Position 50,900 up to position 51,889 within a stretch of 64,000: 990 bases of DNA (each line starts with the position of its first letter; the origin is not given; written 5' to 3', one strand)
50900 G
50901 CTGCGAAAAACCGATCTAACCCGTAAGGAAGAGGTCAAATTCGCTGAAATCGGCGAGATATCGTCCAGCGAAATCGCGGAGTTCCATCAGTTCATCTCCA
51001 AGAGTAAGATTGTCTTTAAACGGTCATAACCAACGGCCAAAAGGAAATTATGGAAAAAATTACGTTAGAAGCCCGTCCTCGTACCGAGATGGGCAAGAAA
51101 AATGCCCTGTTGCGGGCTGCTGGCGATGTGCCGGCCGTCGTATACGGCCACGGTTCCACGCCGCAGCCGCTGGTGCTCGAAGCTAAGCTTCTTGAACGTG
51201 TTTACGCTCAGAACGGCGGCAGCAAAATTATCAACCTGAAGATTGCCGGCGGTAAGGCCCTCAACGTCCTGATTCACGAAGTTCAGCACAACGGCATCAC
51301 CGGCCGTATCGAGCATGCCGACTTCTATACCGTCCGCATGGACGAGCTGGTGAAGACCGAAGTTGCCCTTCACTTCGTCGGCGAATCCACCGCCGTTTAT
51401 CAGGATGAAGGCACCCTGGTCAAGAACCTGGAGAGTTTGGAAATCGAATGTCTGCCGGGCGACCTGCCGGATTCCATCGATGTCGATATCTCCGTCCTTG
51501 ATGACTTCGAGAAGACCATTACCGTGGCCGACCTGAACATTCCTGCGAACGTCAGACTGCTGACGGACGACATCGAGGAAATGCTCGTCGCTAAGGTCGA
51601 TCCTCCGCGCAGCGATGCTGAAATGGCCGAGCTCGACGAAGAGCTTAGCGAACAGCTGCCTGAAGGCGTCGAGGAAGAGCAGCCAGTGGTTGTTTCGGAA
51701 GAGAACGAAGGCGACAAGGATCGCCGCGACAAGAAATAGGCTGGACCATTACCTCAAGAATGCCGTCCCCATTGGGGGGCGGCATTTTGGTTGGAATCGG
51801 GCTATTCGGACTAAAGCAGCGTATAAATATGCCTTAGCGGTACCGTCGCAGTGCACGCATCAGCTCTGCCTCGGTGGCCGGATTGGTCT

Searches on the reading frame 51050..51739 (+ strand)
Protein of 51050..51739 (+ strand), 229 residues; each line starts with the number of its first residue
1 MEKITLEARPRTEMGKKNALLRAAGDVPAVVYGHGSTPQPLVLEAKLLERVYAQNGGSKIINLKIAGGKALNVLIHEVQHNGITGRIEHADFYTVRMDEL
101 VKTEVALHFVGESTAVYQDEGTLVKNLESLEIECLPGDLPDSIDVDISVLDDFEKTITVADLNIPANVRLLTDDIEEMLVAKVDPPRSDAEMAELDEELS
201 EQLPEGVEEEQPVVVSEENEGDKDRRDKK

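Call 27: search_protein_families(library=pfam, proteins=[window:51050-51739:+])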
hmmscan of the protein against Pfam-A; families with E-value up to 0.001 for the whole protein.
window:51050-51739:+ (229 aa): 2 families
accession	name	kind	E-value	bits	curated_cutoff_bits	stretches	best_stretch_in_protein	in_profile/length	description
PF14693.11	Ribosomal_TL5_C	-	2.5e-20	73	27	1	101-187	2-84/84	Ribosomal protein TL5, C-terminal domain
PF01386.24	Ribosomal_L25p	-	6.3e-19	68.7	23.6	1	6-92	1-82/82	Ribosomal L25p family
